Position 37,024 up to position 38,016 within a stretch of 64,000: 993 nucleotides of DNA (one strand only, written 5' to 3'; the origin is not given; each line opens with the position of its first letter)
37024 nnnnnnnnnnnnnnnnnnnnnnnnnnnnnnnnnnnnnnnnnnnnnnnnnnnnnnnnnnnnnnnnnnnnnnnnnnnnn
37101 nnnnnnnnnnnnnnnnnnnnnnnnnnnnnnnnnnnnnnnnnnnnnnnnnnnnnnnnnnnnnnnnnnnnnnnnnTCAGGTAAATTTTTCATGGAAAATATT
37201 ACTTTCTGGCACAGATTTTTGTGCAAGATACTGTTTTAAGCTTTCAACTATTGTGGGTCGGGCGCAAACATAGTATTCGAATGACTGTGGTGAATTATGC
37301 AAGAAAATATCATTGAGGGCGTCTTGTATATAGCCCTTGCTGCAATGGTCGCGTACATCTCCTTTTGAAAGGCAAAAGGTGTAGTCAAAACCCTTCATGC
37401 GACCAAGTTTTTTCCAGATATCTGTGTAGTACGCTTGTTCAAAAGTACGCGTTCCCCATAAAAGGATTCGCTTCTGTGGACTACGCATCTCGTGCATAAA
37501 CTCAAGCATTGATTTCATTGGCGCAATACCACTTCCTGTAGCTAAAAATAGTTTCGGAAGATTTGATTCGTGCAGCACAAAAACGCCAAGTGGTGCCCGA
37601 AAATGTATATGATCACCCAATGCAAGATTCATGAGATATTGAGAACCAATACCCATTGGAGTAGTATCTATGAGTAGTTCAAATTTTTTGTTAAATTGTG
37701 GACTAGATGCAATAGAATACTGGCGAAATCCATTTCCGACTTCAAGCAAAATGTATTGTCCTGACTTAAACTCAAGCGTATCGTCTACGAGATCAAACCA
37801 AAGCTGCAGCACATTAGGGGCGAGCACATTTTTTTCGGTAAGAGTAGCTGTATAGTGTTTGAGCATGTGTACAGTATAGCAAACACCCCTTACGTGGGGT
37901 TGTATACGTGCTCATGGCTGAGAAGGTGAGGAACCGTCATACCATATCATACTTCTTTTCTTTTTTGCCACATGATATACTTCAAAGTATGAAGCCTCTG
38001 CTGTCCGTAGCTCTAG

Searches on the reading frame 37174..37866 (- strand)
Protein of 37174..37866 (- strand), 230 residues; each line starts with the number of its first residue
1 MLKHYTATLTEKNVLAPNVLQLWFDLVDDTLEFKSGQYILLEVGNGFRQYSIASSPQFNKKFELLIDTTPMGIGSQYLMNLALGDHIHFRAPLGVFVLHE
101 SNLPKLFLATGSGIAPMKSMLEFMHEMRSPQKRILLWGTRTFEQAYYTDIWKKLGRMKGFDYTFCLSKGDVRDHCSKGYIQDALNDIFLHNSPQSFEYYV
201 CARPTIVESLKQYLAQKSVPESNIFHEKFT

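Call 48: search_protein_families(library=pfam, proteins=[window:37174-37866:-], max_evalue=0.01)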
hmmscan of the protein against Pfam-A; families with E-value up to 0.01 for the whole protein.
window:37174-37866:- (230 aa): 2 families
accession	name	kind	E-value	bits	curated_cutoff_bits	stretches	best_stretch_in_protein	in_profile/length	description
PF00970.30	FAD_binding_6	-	4.6e-13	49.8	21.1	1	7-96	2-97/99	Oxidoreductase FAD-binding domain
PF00175.26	NAD_binding_1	-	6e-13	49.8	22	1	107-209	1-106/109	Oxidoreductase NAD-binding domain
